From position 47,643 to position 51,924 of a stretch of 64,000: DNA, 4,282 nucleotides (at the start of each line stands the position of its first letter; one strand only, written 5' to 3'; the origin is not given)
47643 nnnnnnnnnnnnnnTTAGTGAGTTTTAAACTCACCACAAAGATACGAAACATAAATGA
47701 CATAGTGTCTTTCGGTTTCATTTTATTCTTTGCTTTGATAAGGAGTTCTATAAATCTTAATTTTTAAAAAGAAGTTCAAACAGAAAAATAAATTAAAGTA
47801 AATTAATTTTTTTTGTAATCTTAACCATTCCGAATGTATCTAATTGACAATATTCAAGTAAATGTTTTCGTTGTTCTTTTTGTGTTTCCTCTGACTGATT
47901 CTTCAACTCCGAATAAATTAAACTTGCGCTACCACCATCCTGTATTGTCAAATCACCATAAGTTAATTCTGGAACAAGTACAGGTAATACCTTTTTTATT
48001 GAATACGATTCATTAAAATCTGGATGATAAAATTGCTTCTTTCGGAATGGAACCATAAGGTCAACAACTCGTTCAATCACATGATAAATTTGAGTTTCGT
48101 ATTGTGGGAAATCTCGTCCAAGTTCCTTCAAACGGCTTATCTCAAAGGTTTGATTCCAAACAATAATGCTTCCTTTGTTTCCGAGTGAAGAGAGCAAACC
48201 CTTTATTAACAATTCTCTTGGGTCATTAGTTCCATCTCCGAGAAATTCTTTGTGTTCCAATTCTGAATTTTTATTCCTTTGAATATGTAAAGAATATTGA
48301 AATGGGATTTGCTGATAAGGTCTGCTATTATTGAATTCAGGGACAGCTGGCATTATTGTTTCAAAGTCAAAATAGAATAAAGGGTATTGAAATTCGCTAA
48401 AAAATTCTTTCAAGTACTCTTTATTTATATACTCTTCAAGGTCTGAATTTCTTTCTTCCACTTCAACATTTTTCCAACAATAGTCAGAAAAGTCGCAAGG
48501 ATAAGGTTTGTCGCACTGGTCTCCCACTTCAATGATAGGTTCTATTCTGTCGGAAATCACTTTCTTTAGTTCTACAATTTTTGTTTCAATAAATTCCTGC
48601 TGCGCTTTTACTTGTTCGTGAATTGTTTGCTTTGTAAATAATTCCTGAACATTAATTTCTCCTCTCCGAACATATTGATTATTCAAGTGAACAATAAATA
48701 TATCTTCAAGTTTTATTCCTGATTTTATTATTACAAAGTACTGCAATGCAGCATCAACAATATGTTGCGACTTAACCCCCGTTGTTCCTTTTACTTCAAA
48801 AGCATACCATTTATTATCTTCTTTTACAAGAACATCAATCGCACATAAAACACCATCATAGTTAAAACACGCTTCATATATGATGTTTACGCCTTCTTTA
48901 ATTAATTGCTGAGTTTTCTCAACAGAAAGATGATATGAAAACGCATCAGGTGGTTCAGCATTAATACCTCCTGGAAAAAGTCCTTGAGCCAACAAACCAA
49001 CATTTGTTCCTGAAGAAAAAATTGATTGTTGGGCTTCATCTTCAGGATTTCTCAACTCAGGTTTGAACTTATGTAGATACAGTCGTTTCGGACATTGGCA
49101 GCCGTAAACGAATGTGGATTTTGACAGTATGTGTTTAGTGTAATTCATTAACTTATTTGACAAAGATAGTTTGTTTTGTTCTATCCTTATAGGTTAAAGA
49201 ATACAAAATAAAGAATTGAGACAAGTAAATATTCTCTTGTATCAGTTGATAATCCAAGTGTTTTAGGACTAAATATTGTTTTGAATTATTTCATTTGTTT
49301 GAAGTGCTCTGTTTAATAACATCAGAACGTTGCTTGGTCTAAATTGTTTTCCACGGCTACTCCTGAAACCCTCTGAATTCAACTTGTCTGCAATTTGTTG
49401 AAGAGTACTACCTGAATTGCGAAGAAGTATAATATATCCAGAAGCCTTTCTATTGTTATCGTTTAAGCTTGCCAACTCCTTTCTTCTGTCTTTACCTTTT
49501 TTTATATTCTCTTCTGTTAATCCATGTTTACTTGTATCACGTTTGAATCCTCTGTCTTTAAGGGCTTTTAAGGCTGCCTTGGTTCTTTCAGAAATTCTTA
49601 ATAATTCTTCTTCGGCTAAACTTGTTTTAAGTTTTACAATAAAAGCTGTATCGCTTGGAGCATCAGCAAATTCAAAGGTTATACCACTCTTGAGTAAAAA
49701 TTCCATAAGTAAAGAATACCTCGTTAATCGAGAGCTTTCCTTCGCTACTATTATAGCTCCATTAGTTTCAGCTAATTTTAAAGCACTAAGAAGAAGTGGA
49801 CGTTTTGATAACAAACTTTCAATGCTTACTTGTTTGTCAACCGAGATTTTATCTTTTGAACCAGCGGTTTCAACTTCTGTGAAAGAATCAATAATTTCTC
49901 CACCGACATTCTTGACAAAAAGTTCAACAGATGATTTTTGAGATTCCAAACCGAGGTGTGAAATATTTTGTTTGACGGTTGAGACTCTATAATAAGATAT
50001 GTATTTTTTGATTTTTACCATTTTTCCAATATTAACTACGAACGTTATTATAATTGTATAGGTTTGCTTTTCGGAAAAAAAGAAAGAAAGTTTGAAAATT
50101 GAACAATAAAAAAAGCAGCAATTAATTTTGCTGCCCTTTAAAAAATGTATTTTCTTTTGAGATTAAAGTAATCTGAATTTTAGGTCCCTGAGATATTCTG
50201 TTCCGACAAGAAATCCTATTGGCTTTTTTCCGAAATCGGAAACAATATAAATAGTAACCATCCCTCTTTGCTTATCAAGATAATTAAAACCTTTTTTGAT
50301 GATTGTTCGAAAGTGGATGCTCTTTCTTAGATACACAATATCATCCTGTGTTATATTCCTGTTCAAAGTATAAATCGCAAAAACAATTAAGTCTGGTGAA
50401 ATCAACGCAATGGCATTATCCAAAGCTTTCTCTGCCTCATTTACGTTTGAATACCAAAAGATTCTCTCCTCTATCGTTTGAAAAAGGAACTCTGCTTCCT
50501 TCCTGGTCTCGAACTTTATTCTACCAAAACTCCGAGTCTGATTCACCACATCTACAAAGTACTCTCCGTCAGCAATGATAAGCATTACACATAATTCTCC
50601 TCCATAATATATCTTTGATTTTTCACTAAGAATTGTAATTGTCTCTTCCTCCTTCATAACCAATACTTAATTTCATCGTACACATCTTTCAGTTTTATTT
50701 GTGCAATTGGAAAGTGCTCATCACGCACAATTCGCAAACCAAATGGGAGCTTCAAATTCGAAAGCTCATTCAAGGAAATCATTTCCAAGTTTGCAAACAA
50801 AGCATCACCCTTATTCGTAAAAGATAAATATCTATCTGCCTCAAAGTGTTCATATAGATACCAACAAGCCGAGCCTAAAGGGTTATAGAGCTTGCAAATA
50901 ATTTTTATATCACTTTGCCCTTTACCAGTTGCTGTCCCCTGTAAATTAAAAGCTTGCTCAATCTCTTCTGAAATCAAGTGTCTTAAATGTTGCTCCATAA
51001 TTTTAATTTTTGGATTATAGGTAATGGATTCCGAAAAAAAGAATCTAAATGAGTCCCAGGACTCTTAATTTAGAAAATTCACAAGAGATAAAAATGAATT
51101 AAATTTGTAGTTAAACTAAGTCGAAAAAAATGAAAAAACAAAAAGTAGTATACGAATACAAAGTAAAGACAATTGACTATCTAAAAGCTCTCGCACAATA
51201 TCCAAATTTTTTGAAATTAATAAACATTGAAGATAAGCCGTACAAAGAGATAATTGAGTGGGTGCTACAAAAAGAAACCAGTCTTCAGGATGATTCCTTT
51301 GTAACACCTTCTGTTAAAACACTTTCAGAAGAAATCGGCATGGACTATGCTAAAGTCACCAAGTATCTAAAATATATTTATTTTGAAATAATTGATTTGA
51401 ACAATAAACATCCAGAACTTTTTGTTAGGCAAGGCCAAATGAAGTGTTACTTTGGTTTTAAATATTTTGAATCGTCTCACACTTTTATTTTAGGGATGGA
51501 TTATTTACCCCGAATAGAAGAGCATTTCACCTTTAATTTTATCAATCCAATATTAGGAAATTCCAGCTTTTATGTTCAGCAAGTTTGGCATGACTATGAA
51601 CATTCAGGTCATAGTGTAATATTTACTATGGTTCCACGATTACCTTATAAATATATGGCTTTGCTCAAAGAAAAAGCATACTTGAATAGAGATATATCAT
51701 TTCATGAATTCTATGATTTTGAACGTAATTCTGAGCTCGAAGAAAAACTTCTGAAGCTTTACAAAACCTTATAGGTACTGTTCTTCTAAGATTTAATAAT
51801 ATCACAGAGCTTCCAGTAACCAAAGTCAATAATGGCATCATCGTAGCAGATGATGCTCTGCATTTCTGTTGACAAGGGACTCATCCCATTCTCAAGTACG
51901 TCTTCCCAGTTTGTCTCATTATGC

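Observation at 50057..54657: Nine copies of a ~30-bp element, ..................-N4-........, placed directly before genes of the small-ORF block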

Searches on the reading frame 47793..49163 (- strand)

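Call 12: search_protein_families(library=pfam, proteins=[window:47793-49163:-], max_evalue=0.01)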
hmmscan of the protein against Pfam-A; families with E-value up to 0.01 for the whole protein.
window:47793-49163:- (456 aa): 2 families
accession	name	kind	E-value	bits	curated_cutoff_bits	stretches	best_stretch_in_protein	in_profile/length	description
PF11074.14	DUF2779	-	1.9e-44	151.4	23.3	1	263-388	1-126/126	Domain of unknown function(DUF2779)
PF01930.23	Cas_Cas4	-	0.003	18.1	22.7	0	107-230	54-159/160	Domain of unknown function DUF83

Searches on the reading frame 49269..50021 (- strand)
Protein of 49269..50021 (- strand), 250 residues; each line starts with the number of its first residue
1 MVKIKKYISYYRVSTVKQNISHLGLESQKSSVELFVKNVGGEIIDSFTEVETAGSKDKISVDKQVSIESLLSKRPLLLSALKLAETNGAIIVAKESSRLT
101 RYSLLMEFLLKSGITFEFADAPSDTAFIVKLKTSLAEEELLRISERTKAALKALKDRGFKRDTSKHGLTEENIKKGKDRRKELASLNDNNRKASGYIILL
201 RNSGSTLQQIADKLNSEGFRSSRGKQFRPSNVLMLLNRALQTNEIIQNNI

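Call 13: search_protein_families(library=pfam, proteins=[window:49269-50021:-], max_evalue=0.01)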
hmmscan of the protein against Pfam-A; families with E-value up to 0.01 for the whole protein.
window:49269-50021:- (250 aa): 2 families
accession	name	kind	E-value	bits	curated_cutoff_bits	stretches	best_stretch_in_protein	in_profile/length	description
PF00239.26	Resolvase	-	4.5e-13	50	23.3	1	8-158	2-143/145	Resolvase, N terminal domain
PF07508.19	Recombinase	-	0.00024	21.7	21.1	1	203-237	16-50/102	Recombinase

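Call 62: search_dna_similar(query=window:49269-50021:-, collection=plasmids, mode=protein, max_rows=15)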
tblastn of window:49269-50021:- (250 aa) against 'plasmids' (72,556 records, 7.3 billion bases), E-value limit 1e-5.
Records with a match: 128; places in all: 142; records where one place covers at least 80% of the query: 121.
Best place of each record, by identity: <60% 128.
By first word of the organism name: Hymenobacter 29; Roseomonas 12; Spirosoma 8; Deinococcus 6; Paracoccus 5; Picosynechococcus 5; Methylobacterium 4; Skermanella 4; Adhaeribacter 3; Pontibacter 3; and 33 more.
By predicted mobility (MOB-suite, as given by PLSDB): non-mobilizable 109; mobilizable 13; conjugative 6.
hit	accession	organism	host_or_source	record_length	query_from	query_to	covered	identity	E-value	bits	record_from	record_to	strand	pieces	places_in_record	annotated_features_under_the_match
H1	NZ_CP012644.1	Rufibacter tibetensis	soil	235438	3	247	98%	35.9%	9e-29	121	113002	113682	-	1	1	recombinase family protein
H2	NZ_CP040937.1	Hymenobacter sp. DG01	cell culture,water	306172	4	238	94%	36.6%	7e-33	133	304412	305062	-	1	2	recombinase family protein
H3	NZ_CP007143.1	Hymenobacter swuensis DY53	-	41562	4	238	94%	36.6%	9e-31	127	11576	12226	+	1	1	recombinase family protein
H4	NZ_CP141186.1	Hymenobacter sp. GOD-10R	single cell,Crepidiastrum sonchifolium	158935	6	238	93%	36.1%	6e-25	110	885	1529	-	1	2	recombinase family protein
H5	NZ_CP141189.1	Hymenobacter sp. GOD-10R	single cell,Crepidiastrum sonchifolium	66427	6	238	93%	36.1%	2e-24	108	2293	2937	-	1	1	recombinase family protein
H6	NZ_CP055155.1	Adhaeribacter swui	Cell culture,Mud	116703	5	240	94%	35.6%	1e-26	115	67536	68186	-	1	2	recombinase family protein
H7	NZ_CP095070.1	Hymenobacter volaticus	single cell,air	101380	5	239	90%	36.7%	3e-17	114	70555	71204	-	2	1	recombinase family protein | hypothetical protein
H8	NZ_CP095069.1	Hymenobacter volaticus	single cell,air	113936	4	238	94%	34.9%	3e-30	125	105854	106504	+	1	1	recombinase family protein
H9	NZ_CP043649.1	Hymenobacter sp. NBH84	pure culture,soil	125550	4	238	94%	34.5%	3e-27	117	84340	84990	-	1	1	recombinase family protein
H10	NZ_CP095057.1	Hymenobacter sp. 5414T-23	single cell,air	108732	5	239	94%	34.5%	6e-25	110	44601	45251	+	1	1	recombinase family protein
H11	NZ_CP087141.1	Spirosoma sp. KNUC1025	Brassica napus,single cell,rhizosphere ...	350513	4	240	95%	34.2%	1e-26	115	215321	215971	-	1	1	recombinase family protein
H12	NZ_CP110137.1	Hymenobacter sp. YIM 151858-1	whole organism,soil sample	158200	4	244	96%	33.3%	8e-29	121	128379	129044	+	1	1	recombinase family protein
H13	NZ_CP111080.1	Pontibacter kalidii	whole organism,rhizosphere soil of ...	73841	6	245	96%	33.5%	4e-22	101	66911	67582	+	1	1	recombinase family protein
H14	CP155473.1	Fibrella sp. ES10-3-2-2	single cell,soil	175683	6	238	93%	34.3%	6e-27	115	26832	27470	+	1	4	recombinase family protein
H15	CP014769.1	Hymenobacter psoromatis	Lichen,single cell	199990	4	240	95%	33.8%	6e-27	115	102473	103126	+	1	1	resolvase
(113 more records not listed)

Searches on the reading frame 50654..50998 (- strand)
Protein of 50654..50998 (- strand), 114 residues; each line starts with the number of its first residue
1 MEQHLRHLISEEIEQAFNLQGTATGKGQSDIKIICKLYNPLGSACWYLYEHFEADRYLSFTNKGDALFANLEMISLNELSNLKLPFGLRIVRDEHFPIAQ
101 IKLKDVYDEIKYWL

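Call 13: search_protein_families(library=pfam, proteins=[window:50654-50998:-], max_evalue=0.01)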
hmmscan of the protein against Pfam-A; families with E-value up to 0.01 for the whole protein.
window:50654-50998:- (114 aa): 1 family
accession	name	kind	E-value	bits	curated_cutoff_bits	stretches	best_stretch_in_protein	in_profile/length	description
PF11171.13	DUF2958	-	1e-08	36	21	1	8-97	1-92/111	Protein of unknown function (DUF2958)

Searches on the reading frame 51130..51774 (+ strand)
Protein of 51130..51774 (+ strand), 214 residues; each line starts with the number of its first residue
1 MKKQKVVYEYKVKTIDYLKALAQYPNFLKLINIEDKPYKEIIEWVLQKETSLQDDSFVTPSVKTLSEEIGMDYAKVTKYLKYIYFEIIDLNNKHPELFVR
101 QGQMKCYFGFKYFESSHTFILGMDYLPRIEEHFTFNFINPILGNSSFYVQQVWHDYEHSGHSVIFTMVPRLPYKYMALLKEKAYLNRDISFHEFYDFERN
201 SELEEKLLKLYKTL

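Call 13: search_protein_families(library=pfam, proteins=[window:51130-51774:+], max_evalue=0.01)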
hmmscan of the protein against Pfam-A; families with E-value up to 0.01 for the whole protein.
window:51130-51774:+ (214 aa): 0 families

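Call 21: find_encoding_contigs(protein=window:51130-51774:+, flank=10000, max_places=6)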
Protein window:51130-51774:+ (214 aa): 4 contigs read that carry it; 2 places shown.
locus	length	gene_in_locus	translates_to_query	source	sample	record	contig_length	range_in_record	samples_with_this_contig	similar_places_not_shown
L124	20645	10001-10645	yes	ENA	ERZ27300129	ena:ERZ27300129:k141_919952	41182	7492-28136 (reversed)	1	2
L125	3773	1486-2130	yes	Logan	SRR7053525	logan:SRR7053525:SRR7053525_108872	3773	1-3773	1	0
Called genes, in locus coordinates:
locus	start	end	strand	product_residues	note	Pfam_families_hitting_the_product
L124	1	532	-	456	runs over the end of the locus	PF01546:Peptidase_M20, PF07687:M20_dimer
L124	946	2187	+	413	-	PF17293:Arm-DNA-bind_5 (weak), PF13102:Phage_int_SAM_5, PF00589:Phage_integrase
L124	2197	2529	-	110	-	-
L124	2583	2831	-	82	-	-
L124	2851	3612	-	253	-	PF07505:DUF5131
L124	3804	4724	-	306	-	-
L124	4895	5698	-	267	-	PF08843:AbiEii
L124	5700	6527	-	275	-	-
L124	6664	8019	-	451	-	PF11074:DUF2779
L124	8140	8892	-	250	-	PF00239:Resolvase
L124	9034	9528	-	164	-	-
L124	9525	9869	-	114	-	PF11171:DUF2958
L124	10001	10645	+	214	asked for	-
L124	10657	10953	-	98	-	-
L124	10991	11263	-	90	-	-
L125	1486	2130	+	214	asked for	-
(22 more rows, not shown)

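Call 22: find_homologous_proteins(query=window:51130-51774:+, max_evalue=0.001)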
Query window:51130-51774:+ (214 aa): 4 proteins with E <= 0.001 among 92 candidates.
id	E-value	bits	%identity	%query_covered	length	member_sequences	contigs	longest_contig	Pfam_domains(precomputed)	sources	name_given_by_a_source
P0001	2.7e-138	477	100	100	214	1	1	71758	-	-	-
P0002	1.4e-120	419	88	100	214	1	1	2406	-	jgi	jgi:hypothetical protein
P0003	7.6e-111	387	83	100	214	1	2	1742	-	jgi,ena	jgi:hypothetical protein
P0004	9.5e-54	201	47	97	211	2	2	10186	-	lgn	-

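Call 23: find_encoding_contigs(protein=P0004, flank=10000, max_places=4)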
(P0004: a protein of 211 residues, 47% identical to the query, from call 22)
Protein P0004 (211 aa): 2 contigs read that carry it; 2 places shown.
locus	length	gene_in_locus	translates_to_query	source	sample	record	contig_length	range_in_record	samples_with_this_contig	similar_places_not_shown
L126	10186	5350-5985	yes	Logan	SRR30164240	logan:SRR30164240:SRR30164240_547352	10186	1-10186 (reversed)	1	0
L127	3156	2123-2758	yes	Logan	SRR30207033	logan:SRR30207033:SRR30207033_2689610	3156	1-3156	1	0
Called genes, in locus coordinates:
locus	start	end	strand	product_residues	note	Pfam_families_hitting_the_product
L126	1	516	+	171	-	?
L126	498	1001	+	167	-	PF18306:LDcluster4, PF03641:Lysine_decarbox (weak)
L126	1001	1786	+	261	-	PF01522:Polysacc_deac_1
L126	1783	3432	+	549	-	PF00797:Acetyltransf_2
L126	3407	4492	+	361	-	PF05721:PhyH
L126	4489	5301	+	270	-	PF01546:Peptidase_M20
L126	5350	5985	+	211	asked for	-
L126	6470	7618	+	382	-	PF00155:Aminotran_1_2, PF00266:Aminotran_5 (weak), PF01041:DegT_DnrJ_EryC1, PF01212:Beta_elim_lyase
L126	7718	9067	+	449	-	PF01210:NAD_Gly3P_dh_N (faint), PF03446:NAD_binding_2 (faint), PF03721:UDPG_MGDP_dh_N, PF03807:F420_oxidored (faint), PF00984:UDPG_MGDP_dh, PF03720:UDPG_MGDP_dh_C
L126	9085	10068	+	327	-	PF00348:polyprenyl_synt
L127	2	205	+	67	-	?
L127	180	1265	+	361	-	PF05721:PhyH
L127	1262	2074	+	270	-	PF01546:Peptidase_M20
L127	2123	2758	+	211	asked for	-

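Call 24: find_encoding_contigs(protein=P0002, flank=10000, max_places=4)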
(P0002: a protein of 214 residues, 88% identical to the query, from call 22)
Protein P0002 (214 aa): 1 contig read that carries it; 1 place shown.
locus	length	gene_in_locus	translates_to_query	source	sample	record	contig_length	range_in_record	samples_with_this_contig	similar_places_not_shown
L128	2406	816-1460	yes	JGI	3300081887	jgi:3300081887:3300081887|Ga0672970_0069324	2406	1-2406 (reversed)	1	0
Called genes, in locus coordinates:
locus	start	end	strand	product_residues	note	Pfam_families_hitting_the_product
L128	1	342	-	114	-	?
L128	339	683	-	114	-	PF11171:DUF2958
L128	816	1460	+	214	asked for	-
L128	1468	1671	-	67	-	-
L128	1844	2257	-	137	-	-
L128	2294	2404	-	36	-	?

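Call 25: find_encoding_contigs(protein=P0003, flank=10000, max_places=4)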
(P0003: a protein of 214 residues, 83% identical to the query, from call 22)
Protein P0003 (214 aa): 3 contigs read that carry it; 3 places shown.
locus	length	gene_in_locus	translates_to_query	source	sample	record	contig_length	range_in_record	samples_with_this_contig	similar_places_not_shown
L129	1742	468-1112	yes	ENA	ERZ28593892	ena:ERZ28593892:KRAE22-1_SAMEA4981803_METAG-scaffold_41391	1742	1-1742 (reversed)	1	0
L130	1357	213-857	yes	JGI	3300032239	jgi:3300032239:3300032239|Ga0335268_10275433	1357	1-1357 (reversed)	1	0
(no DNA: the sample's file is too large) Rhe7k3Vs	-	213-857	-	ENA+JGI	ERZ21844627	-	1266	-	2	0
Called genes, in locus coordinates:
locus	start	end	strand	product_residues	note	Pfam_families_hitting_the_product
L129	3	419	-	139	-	?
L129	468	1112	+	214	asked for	-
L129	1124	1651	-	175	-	-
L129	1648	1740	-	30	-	?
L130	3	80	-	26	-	?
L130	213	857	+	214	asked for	-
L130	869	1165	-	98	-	-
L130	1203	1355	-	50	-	?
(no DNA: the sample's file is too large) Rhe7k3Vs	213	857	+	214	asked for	-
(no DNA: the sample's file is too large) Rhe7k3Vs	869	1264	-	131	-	?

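Call 49: search_protein_families(library=ncbifam, proteins=[window:51130-51774:+], max_evalue=0.1)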
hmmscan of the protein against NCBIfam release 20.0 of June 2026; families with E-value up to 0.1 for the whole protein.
window:51130-51774:+ (214 aa): 0 families

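Call 50: search_protein_families(library=phrogs, proteins=[window:51130-51774:+], max_evalue=0.1)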
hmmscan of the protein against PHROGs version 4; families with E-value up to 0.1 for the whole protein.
window:51130-51774:+ (214 aa): 2 families
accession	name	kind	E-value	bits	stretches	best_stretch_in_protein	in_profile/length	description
phrog_4680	-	unknown function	0.065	14.2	0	28-84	36-92/164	-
phrog_18240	-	unknown function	0.086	13.8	0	116-131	14-29/52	-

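Call 86: search_solved_structures(query=window:51130-51774:+, max_evalue=1)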
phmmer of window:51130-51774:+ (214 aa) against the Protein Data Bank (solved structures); distinct sequences matched with E-value up to 1: 0.
